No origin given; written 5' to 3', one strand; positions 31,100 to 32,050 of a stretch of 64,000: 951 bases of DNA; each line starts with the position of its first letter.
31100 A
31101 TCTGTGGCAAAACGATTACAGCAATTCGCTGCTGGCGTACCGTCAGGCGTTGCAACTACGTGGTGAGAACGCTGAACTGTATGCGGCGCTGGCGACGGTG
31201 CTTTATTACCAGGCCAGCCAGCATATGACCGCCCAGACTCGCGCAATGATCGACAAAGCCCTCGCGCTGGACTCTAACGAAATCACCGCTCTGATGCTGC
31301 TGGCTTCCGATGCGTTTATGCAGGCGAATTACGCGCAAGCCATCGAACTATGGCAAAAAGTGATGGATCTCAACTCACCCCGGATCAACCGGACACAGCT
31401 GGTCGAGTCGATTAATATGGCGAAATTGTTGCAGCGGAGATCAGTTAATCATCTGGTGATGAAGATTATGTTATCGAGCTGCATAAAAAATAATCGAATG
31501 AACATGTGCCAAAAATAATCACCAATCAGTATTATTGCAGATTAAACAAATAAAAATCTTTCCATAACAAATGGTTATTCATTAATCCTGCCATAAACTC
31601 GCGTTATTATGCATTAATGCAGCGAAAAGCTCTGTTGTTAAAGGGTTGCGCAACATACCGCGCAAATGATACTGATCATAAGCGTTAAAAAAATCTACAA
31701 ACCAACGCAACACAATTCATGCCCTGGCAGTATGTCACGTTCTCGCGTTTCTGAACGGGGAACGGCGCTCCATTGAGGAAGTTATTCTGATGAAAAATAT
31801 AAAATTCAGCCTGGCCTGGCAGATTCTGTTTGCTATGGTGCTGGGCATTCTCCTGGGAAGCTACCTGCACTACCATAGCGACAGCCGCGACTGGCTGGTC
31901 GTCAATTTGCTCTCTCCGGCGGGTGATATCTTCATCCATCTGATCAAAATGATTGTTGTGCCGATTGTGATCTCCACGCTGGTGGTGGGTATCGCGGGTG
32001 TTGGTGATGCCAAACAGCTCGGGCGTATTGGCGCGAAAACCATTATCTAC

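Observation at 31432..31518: Possible 23-codon C-terminal extension of NrfG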

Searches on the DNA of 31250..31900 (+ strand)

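Call 3: search_dna_similar(query=window:31250-31700:+, collection=ecoli_genomes, mode=near, max_rows=40, rows=spread)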
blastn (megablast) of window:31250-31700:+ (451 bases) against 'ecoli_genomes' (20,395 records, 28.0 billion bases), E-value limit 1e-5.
Records with a match: 5421; places in all: 5428; records where one place covers at least 80% of the query: 5413.
Genomes with a match: 5420 of 5426; with a place that covers at least 80% of the query: 5412. Places per genome that has any: lowest 1, median 1, highest 2. On chromosomes: 5424 places; on plasmids: 4.
Best place of each record, by identity: >=99% 213; 95-99% 5207; 80-90% 1.
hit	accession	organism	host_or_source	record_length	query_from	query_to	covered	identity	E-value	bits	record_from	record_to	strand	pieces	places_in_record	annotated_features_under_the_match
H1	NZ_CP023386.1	Escherichia coli strain 1190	canine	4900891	1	451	100%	100.0%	0e+0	833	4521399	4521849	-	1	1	nrfG: heme lyase NrfEFG subunit NrfG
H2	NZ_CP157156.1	Escherichia coli strain UTAK-4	Bos taurus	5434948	1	451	100%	99.1%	0e+0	811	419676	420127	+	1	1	nrfG: heme lyase NrfEFG subunit NrfG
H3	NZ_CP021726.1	Escherichia coli strain Combat11I9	Homo sapiens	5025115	1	451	100%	98.9%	0e+0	806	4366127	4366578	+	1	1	nrfG: heme lyase NrfEFG subunit NrfG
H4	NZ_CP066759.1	Escherichia coli O157:H7 strain ECP19-198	missing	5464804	1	451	100%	98.9%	0e+0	806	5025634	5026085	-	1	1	nrfG: heme lyase NrfEFG subunit NrfG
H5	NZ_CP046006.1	Escherichia coli strain 1919D3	swine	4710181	1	451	100%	98.9%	0e+0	806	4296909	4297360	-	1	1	nrfG: heme lyase NrfEFG subunit NrfG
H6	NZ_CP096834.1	Escherichia coli strain PM4-5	cecum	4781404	1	451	100%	98.9%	0e+0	806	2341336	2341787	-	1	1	nrfG: heme lyase NrfEFG subunit NrfG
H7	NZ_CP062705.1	Escherichia coli O157:H7 strain Z1833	Bovine Faeces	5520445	1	451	100%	98.9%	0e+0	806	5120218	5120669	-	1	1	nrfG: heme lyase NrfEFG subunit NrfG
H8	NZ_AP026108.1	Escherichia coli strain CEC13091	Homo sapiens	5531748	1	451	100%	98.9%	0e+0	806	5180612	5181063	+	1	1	nrfG: heme lyase NrfEFG subunit NrfG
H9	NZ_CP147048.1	Escherichia coli strain 19M19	municipal wastewater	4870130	1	451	100%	98.9%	0e+0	806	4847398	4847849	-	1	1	nrfG: heme lyase NrfEFG subunit NrfG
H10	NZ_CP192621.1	Escherichia coli strain LD91-1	Homo sapiens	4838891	1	451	100%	98.9%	0e+0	806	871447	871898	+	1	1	nrfG: heme lyase NrfEFG subunit NrfG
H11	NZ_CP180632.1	Escherichia coli strain CUPS TF 6/1_01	Pig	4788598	1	451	100%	98.9%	0e+0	806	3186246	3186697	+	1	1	nrfG: heme lyase NrfEFG subunit NrfG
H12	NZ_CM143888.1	Escherichia coli strain E30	Homo sapiens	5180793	1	451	100%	98.9%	0e+0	806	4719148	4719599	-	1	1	nrfG: heme lyase NrfEFG subunit NrfG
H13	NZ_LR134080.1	Escherichia coli strain NCTC9082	missing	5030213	1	451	100%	98.9%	0e+0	806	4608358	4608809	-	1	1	nrfG: heme lyase NrfEFG subunit NrfG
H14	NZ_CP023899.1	Escherichia coli strain FDAARGOS_433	Homo sapiens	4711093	1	451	100%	98.7%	0e+0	800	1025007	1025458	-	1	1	nrfG: heme lyase NrfEFG subunit NrfG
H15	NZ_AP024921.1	Escherichia coli O145:H28 strain 12E115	Homo sapiens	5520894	1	451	100%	98.7%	0e+0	800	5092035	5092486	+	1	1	nrfG: heme lyase NrfEFG subunit NrfG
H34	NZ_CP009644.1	Escherichia coli ER2796 strain K-12 ER2796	-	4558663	1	451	100%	96.0%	0e+0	734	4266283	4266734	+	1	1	nrfG: heme lyase NrfEFG subunit NrfG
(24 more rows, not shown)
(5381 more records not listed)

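Call 5: get_annotated_region(hit=H1, flank=1500)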
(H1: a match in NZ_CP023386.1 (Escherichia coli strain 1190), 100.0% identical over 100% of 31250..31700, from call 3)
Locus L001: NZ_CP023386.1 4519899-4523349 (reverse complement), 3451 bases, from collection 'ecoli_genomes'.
description: Escherichia coli strain 1190 chromosome, complete genome
organism: Escherichia coli strain 1190 (NCBI taxid 562)
replicon: chromosome; assembly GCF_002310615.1
host: canine; source: missing; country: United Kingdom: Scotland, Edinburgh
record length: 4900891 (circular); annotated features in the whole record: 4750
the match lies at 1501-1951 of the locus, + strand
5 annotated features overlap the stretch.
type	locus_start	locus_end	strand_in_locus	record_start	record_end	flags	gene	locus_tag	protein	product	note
CDS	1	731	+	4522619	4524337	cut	nrfE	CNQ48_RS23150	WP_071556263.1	heme lyase CcmF/NrfE family subunit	-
CDS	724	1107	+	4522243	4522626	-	nrfF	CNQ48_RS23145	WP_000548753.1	heme lyase NrfEFG subunit NrfF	-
CDS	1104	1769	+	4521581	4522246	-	nrfG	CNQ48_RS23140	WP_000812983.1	heme lyase NrfEFG subunit NrfG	-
CDS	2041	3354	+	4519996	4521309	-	gltP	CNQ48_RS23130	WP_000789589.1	glutamate/aspartate:proton symporter GltP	-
CDS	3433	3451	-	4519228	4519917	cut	yjcO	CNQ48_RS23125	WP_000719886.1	Sel1 family TPR-like repeat protein YjcO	-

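Call 6: get_annotated_region(hit=H34, flank=1500)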
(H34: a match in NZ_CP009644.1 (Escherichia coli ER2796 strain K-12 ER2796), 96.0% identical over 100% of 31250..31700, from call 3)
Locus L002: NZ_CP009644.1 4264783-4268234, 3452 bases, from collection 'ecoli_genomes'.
description: Escherichia coli ER2796 strain K-12 ER2796 chromosome, complete genome
organism: Escherichia coli ER2796 strain K-12 ER2796 (NCBI taxid 1245474)
replicon: chromosome; assembly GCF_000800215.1
host: -; source: -; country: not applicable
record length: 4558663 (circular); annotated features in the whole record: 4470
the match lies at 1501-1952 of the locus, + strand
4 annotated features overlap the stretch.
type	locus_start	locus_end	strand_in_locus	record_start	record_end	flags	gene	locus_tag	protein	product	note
CDS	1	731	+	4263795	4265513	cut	nrfE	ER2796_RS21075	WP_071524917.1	heme lyase CcmF/NrfE family subunit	-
CDS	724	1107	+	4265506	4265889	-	nrfF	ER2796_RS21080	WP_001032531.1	heme lyase NrfEFG subunit NrfF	-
CDS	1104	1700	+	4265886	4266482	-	nrfG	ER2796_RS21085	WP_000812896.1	heme lyase NrfEFG subunit NrfG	-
CDS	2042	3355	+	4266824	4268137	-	gltP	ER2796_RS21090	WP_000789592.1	glutamate/aspartate:proton symporter GltP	-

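Call 7: get_annotated_region(hit=H2, flank=1500)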
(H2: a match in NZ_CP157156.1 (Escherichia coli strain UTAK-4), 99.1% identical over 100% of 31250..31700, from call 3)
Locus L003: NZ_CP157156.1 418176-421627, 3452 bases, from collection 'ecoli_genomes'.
description: Escherichia coli strain UTAK-4 chromosome, complete genome
organism: Escherichia coli strain UTAK-4 (NCBI taxid 562)
replicon: chromosome; assembly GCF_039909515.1
host: Bos taurus; source: culture; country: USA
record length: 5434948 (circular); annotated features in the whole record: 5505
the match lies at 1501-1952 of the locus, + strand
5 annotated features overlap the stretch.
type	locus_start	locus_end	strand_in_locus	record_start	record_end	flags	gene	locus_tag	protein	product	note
CDS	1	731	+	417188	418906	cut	nrfE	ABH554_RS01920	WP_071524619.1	heme lyase CcmF/NrfE family subunit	-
CDS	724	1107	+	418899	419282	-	nrfF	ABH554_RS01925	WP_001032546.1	heme lyase NrfEFG subunit NrfF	-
CDS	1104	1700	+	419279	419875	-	nrfG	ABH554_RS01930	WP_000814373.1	heme lyase NrfEFG subunit NrfG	-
CDS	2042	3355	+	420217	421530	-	gltP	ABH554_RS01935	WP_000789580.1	glutamate/aspartate:proton symporter GltP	-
CDS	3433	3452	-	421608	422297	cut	yjcO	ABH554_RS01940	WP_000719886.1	Sel1 family TPR-like repeat protein YjcO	-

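Call 9: search_dna_similar(query=window:31408-31482:+, collection=ecoli_genomes, mode=near, max_rows=60, rows=best)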
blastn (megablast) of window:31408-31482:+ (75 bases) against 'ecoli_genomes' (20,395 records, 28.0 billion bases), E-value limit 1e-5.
Records with a match: 4810; places in all: 4810; records where one place covers at least 80% of the query: 4810.
Genomes with a match: 4809 of 5426; with a place that covers at least 80% of the query: 4809. Places per genome that has any: lowest 1, median 1, highest 2. On chromosomes: 4806 places; on plasmids: 4.
Best place of each record, by identity: >=99% 24; 95-99% 3524; 90-95% 1262.
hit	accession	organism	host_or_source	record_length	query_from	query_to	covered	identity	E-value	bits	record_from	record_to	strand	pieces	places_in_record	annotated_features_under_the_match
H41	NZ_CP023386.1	Escherichia coli strain 1190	canine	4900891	1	75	100%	100.0%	1e-30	139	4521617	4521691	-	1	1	nrfG: heme lyase NrfEFG subunit NrfG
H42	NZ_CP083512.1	Escherichia coli strain elppa4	Homo sapiens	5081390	1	75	100%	100.0%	1e-30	139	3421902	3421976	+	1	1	nrfG: heme lyase NrfEFG subunit NrfG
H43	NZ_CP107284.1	Escherichia coli strain SW4848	Water from a lake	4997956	1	75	100%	100.0%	1e-30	139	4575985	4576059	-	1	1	nrfG: heme lyase NrfEFG subunit NrfG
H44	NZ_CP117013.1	Escherichia coli strain MLI114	Homo sapiens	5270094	1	75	100%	100.0%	1e-30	139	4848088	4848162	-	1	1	nrfG: heme lyase NrfEFG subunit NrfG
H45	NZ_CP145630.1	Escherichia coli strain S1-SRL-01-C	Homo sapiens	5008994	1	75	100%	100.0%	1e-30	139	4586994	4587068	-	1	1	nrfG: heme lyase NrfEFG subunit NrfG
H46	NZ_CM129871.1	Escherichia coli strain PCP07014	seawater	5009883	1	75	100%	100.0%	1e-30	139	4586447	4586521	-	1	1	nrfG: heme lyase NrfEFG subunit NrfG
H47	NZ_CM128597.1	Escherichia coli strain E700025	Homo sapiens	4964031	1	75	100%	100.0%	1e-30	139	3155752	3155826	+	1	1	nrfG: heme lyase NrfEFG subunit NrfG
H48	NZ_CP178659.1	Escherichia coli strain VTB96933v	Chicken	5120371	1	75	100%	100.0%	1e-30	139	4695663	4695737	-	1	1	nrfG: heme lyase NrfEFG subunit NrfG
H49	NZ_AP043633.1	Escherichia coli strain AST240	Homo sapiens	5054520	1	75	100%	100.0%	1e-30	139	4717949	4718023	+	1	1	nrfG: heme lyase NrfEFG subunit NrfG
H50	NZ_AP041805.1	Escherichia coli O166:H15 strain JNE070796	Homo sapiens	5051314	1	75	100%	100.0%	1e-30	139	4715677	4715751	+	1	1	nrfG: heme lyase NrfEFG subunit NrfG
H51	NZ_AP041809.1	Escherichia coli O166:H15 strain JNE21-003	Homo sapiens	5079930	1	75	100%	100.0%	1e-30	139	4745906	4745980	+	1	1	nrfG: heme lyase NrfEFG subunit NrfG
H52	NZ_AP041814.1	Escherichia coli O166:H15 strain JNE21-009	Homo sapiens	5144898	1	75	100%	100.0%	1e-30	139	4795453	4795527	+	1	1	nrfG: heme lyase NrfEFG subunit NrfG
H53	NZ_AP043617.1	Escherichia coli strain AST20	Homo sapiens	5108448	1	75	100%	100.0%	1e-30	139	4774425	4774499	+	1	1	nrfG: heme lyase NrfEFG subunit NrfG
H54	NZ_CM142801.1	Escherichia coli strain GPEC856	chicken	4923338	1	75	100%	100.0%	1e-30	139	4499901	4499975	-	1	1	nrfG: heme lyase NrfEFG subunit NrfG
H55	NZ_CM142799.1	Escherichia coli strain GPEC874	chicken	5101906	1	75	100%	100.0%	1e-30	139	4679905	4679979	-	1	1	nrfG: heme lyase NrfEFG subunit NrfG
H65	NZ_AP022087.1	Escherichia coli strain WP4-S18-ESBL-07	-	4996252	1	75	100%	98.7%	6e-29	134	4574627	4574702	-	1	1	nrfG: heme lyase NrfEFG subunit NrfG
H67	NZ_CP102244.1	Escherichia coli O7:H15 strain ST70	Homo sapiens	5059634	1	75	100%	98.7%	6e-29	134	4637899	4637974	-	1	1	nrfG: heme lyase NrfEFG subunit NrfG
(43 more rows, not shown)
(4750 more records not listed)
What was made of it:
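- The identical 75-nt allele is in 24 of 5,426 complete genomes from human, dog, chicken, lake and seawater sources (call 9).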

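Call 11: get_annotated_region(hit=H65, flank=1500)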
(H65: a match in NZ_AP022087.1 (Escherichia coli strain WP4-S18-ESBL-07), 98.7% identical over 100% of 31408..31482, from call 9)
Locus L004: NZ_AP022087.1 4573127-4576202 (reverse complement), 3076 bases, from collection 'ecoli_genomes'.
description: Escherichia coli strain WP4-S18-ESBL-07 chromosome, complete genome
organism: Escherichia coli strain WP4-S18-ESBL-07 (NCBI taxid 562)
replicon: chromosome; assembly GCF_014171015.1
host: -; source: -; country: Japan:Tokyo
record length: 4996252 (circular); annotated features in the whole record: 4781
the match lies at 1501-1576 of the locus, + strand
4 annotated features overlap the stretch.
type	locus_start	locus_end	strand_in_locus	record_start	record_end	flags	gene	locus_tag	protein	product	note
CDS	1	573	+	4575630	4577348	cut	nrfE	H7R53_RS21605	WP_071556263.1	heme lyase CcmF/NrfE family subunit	-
CDS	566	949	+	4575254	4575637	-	nrfF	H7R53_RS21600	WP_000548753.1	heme lyase NrfEFG subunit NrfF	-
CDS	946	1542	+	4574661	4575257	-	nrfG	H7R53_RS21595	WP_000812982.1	heme lyase NrfEFG subunit NrfG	-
CDS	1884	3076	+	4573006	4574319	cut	gltP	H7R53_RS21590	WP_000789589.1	glutamate/aspartate:proton symporter GltP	-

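Call 24: search_rna_families(source=window, start=31300, end=31900, threshold=evalue, max_evalue=1)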
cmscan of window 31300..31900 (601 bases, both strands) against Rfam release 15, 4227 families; matches with E-value up to 1: 0.
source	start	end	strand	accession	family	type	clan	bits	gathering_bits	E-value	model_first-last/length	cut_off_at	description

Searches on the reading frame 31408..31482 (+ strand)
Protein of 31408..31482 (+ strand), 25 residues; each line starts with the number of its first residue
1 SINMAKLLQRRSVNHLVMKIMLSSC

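Call 37: search_protein_families(library=ncbifam, proteins=[L004:946-1539:+])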
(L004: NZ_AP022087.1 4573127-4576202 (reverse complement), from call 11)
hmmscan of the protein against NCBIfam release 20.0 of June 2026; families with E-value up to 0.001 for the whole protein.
L004:946-1539:+ (198 aa): 6 families
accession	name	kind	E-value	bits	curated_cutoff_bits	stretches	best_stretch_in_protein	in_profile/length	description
NF007692.0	PRK10370.1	equivalog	3.2e-120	399.2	306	1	1-198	9-206/206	heme lyase NrfEFG subunit NrfG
TIGR02917.1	PEP_TPR_lipo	equivalog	4.6e-10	38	312.2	2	118-181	167-230/899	XrtA/PEP-CTERM system TPR-repeat protein PrsT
NF033920.0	C39_PA2778_fam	equivalog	3e-05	23.5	150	1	33-139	150-253/255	PA2778 family cysteine peptidase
TIGR02521.1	type_IV_pilW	equivalog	3.5e-05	23.5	154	0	51-110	43-102/234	type IV pilus biogenesis/stability protein PilW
NF040959.1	MamA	equivalog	4.3e-05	23.1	200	1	56-174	88-203/204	magnetosome protein MamA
NF008756.0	PRK11788.1-4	equivalog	0.00033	19.8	474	0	107-175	180-245/389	lipopolysaccharide assembly protein LapB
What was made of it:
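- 31447..31515 (+): 23-codon extension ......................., translated from former nrfG-gltP spacer. The segment lies beyond the region matched by the NrfG family model (call 37).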
